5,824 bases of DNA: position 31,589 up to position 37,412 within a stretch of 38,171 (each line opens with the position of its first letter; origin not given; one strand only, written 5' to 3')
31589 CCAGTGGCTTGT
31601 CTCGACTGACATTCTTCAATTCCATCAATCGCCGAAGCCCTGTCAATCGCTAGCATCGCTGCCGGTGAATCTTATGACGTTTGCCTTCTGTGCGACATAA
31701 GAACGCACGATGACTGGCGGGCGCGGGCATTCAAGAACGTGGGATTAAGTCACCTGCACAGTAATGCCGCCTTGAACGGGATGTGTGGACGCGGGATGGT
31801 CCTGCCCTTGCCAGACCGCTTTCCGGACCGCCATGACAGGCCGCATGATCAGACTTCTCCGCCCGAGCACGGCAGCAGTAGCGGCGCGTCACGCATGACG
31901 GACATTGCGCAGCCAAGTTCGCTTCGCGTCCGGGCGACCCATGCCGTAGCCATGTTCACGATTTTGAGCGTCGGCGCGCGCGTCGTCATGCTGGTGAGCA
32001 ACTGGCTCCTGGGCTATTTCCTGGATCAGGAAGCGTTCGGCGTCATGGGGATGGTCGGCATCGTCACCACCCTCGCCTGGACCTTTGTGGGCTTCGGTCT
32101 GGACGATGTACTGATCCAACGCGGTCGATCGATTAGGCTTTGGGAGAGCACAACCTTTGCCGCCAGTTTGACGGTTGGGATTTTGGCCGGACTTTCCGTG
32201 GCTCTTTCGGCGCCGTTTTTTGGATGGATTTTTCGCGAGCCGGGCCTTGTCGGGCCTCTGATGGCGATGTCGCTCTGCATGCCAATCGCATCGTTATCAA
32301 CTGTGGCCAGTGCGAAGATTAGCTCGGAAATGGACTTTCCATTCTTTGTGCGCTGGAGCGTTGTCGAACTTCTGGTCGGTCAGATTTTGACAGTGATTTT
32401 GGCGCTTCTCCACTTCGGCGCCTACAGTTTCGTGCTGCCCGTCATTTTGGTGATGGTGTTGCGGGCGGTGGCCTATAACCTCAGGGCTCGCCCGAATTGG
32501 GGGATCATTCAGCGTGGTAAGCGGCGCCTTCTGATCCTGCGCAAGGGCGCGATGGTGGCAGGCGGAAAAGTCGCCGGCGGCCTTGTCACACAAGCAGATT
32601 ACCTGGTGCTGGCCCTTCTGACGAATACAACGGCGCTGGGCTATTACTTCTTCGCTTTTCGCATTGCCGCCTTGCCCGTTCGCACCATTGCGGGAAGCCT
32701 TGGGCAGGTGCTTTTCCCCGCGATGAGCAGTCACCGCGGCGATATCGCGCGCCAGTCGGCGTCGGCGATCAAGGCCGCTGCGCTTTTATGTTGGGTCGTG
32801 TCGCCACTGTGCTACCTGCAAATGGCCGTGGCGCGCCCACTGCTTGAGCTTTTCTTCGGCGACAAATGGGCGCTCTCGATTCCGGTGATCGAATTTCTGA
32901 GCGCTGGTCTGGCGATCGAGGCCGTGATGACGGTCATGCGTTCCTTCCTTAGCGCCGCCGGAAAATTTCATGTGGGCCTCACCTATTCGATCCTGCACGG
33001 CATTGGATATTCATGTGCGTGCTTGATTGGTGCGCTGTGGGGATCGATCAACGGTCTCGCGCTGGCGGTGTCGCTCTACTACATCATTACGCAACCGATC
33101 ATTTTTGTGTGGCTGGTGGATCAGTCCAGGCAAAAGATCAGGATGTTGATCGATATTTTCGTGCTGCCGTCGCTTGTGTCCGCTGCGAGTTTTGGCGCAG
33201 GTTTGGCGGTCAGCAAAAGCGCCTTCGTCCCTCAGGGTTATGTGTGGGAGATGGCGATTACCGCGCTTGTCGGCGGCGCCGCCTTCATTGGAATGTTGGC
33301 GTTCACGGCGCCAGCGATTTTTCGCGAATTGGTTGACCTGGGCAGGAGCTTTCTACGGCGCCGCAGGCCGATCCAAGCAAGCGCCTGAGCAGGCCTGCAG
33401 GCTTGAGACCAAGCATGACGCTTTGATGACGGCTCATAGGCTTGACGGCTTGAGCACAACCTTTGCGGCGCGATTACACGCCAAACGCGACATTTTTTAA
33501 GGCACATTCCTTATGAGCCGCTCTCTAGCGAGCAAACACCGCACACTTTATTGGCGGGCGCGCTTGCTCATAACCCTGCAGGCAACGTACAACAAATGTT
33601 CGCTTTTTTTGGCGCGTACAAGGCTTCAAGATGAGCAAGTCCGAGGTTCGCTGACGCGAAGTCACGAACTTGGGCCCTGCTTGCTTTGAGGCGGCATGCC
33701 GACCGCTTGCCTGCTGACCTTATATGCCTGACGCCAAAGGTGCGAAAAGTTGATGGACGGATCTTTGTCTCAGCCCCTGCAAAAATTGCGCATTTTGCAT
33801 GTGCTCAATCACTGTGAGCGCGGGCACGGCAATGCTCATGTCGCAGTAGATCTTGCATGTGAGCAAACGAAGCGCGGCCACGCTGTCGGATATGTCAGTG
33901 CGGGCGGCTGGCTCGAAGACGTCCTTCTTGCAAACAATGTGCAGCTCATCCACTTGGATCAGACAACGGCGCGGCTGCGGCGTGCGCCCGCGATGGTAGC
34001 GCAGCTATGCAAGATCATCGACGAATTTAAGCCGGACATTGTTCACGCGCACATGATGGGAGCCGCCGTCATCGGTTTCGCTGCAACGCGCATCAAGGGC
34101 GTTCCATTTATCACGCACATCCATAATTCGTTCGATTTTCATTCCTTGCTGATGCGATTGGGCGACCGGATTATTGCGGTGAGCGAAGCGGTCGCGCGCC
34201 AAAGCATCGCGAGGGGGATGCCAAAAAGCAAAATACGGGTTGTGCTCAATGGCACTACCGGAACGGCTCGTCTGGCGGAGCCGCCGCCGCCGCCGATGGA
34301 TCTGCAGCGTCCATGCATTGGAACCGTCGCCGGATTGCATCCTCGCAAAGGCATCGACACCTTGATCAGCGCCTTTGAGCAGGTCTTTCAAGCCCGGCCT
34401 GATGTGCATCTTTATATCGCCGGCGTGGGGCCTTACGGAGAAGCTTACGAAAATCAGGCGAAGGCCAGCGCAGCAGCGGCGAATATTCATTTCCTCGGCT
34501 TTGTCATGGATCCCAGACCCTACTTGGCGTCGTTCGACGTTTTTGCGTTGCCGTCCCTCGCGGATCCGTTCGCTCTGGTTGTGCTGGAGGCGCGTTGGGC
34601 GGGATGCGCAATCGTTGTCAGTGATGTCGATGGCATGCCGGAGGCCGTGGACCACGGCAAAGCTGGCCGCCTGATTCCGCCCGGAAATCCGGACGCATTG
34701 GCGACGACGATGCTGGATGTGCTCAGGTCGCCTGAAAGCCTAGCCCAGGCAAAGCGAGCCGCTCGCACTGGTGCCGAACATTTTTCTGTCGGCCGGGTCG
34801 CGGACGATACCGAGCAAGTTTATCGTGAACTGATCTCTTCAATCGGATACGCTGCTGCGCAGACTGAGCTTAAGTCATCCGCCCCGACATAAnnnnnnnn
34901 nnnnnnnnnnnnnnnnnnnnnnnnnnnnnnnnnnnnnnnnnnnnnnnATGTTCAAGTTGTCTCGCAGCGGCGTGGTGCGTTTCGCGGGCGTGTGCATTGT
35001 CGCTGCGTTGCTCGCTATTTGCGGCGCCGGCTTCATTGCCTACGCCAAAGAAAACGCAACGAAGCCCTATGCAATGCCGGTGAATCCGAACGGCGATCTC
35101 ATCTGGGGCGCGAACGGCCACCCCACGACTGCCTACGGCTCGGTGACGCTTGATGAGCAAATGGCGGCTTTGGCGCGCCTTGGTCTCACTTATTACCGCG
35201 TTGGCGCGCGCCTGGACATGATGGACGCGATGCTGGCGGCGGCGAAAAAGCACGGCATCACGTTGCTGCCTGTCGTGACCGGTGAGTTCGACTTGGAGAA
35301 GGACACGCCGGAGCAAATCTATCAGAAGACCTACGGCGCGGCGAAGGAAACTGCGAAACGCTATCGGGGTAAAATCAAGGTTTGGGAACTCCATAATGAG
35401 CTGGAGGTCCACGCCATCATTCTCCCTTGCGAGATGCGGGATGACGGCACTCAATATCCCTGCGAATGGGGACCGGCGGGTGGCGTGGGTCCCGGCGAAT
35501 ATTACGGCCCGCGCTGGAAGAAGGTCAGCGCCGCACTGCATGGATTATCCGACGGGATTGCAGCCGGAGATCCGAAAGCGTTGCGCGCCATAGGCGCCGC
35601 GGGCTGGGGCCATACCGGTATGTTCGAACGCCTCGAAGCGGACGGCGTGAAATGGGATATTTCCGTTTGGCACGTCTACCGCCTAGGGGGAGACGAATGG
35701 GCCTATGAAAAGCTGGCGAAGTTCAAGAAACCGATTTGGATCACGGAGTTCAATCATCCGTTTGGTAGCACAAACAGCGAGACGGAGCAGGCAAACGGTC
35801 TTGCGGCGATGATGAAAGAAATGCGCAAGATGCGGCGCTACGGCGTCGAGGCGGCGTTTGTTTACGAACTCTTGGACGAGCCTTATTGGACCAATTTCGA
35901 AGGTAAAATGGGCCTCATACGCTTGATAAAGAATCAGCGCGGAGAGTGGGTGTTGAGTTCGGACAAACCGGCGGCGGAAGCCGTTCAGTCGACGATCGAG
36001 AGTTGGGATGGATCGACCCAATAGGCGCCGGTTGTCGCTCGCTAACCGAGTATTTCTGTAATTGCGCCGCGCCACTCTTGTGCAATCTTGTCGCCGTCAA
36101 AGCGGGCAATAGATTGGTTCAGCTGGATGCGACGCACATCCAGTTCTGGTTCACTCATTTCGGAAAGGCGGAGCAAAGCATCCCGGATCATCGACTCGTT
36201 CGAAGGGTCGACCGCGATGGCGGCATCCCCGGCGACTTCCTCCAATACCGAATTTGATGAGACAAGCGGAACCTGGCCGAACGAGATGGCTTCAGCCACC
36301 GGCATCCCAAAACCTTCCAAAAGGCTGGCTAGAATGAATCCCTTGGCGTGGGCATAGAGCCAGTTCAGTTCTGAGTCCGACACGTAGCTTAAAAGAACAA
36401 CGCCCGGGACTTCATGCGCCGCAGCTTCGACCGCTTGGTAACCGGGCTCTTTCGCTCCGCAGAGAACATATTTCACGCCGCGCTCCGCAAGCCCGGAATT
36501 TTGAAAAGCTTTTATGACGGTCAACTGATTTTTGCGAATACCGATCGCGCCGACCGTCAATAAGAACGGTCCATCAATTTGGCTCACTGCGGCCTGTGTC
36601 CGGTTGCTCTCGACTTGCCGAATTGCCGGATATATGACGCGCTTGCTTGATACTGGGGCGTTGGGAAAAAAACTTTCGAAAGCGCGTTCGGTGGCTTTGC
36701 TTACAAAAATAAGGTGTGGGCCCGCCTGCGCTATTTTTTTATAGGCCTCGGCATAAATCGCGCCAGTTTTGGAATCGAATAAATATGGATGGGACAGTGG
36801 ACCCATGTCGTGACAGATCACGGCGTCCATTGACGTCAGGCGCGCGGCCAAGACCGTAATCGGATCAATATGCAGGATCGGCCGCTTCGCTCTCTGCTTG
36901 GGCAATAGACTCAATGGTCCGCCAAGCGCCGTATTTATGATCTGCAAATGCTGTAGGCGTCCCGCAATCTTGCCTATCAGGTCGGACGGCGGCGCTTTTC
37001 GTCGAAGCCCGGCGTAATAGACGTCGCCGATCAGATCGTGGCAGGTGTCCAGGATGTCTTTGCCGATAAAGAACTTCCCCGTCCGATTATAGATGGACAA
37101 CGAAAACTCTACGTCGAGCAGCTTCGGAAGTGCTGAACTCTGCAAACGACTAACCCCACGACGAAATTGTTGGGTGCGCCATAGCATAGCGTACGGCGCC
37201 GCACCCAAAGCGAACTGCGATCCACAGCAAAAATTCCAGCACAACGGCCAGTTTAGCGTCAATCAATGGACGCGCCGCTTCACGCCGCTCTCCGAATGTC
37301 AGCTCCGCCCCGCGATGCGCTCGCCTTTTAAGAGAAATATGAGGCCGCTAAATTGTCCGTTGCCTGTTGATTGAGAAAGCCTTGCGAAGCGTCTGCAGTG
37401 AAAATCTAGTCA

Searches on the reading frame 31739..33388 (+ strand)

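Call 7: search_protein_families(library=pfam, proteins=[window:31739-33388:+], max_evalue=0.01)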
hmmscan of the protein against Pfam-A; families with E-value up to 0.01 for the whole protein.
window:31739-33388:+ (549 aa): 2 families
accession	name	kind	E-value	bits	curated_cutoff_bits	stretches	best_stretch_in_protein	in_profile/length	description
PF13440.11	Polysacc_synt_3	-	1e-43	150.1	23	1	94-381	5-292/293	Polysaccharide biosynthesis protein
PF01943.22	Polysacc_synt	-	6e-15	55.8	28.2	1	74-331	9-272/274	Polysaccharide biosynthesis protein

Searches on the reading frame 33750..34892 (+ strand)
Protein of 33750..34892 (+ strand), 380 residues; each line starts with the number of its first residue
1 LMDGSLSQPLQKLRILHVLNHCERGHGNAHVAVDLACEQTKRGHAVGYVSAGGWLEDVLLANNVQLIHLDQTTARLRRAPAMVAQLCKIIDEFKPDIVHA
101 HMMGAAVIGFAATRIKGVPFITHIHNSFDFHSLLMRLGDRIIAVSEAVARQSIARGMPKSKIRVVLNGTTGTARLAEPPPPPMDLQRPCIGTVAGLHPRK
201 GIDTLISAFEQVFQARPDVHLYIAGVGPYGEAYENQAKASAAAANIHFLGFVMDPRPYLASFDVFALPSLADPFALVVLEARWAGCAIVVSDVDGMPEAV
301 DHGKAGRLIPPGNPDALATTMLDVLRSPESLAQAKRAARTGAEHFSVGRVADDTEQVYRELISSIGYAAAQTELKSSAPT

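Call 7: search_protein_families(library=pfam, proteins=[window:33750-34892:+], max_evalue=0.01)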
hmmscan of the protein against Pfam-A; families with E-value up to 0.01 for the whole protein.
window:33750-34892:+ (380 aa): 7 families
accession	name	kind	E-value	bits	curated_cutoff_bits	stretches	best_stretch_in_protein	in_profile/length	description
PF13692.12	Glyco_trans_1_4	-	7.8e-34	117.4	27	1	188-326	2-141/142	Glycosyl transferases group 1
PF00534.26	Glycos_transf_1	-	2.2e-33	115.7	26.4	1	185-339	13-170/172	Glycosyl transferases group 1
PF13439.12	Glyco_transf_4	-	3.2e-21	76.5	28.5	1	30-168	6-165/170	Glycosyltransferase Family 4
PF13579.12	Glyco_trans_4_4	-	1.3e-14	55.3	29.7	1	29-168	4-158/158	Glycosyl transferase 4-like domain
PF13477.12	Glyco_trans_4_2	-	1.1e-08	35.8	23.4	1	37-129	18-113/139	Glycosyl transferase 4-like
PF20706.3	GT4-conflict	-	2.7e-07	30.3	26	1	133-302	142-322/385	Family 4 Glycosyltransferase in conflict systems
PF06925.17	MGDG_synth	-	0.0057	17.2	25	1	81-164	76-164/169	Monogalactosyldiacylglycerol (MGDG) synthase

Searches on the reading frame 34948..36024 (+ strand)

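Call 7: search_protein_families(library=pfam, proteins=[window:34948-36024:+], max_evalue=0.01)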
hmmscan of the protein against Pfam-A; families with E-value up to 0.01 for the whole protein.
window:34948-36024:+ (358 aa): 1 family
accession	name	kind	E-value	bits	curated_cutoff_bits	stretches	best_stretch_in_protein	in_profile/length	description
PF11790.14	Glyco_hydro_cc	-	7.6e-05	22.8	21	1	216-298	117-205/237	Glycosyl hydrolase catalytic core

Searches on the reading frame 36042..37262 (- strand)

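Call 7: search_protein_families(library=pfam, proteins=[window:36042-37262:-], max_evalue=0.01)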
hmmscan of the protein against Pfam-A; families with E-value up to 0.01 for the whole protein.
window:36042-37262:- (406 aa): 3 families
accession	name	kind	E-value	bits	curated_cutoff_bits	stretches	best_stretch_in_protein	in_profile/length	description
PF00534.26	Glycos_transf_1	-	7.2e-18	65.1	26.4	1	230-371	14-160/172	Glycosyl transferases group 1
PF13692.12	Glyco_trans_1_4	-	5.6e-14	53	27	1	232-367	2-140/142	Glycosyl transferases group 1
PF20706.3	GT4-conflict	-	9.5e-05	22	26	1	244-339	212-315/385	Family 4 Glycosyltransferase in conflict systems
